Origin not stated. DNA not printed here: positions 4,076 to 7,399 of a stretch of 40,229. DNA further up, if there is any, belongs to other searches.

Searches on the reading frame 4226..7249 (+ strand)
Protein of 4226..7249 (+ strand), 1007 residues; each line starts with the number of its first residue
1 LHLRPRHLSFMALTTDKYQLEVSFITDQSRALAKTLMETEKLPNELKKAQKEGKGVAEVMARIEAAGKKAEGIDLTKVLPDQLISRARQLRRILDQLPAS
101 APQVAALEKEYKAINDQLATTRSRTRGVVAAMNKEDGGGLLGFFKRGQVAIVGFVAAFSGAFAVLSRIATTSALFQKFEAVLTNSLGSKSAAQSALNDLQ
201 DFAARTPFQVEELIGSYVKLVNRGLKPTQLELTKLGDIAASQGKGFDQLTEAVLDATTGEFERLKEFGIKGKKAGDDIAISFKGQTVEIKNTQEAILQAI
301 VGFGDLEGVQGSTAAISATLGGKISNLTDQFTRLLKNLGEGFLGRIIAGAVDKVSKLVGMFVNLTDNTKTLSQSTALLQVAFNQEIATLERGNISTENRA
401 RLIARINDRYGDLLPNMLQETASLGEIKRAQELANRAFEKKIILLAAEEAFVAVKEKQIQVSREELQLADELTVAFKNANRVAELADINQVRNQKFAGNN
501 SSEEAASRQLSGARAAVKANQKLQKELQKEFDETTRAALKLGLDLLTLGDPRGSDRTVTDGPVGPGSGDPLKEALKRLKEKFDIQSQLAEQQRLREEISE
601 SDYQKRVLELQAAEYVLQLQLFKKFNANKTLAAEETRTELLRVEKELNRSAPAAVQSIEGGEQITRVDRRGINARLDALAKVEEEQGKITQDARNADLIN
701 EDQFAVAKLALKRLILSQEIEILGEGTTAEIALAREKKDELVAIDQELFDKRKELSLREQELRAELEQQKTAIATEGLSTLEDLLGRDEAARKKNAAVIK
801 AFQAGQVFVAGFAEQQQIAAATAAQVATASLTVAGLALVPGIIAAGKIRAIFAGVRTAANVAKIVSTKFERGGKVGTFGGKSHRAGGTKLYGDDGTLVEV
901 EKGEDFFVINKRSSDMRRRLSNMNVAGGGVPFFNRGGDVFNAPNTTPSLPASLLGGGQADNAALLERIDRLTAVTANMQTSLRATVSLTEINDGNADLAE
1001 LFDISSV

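Call 17: find_related_loci(query=window:4226-7249:+, collection=viral_contigs, flank=10000)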
Query window:4226-7249:+ (1007 aa) in viral_contigs; peptide patterns used: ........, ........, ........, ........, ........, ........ (x = any residue, [..] = any of these).
25 stretches matched a pattern; 9 encode a relative of the query (tblastn E <= 1e-3); 9 distinct loci.
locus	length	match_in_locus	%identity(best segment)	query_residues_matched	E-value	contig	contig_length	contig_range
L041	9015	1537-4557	96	1-1007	0e+0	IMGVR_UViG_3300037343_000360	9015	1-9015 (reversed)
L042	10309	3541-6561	96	1-1007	0e+0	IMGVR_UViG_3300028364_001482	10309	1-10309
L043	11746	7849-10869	96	1-1007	0e+0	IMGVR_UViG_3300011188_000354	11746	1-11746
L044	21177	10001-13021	96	1-1007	0e+0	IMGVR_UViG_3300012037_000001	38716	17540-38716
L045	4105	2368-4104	92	1-582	0e+0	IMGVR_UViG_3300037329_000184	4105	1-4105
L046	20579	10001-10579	52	152-344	6e-53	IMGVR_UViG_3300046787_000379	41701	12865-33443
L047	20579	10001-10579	51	152-344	5e-52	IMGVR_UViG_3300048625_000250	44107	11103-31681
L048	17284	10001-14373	48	141-951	5e-49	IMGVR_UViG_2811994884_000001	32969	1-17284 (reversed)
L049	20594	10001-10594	46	176-366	5e-45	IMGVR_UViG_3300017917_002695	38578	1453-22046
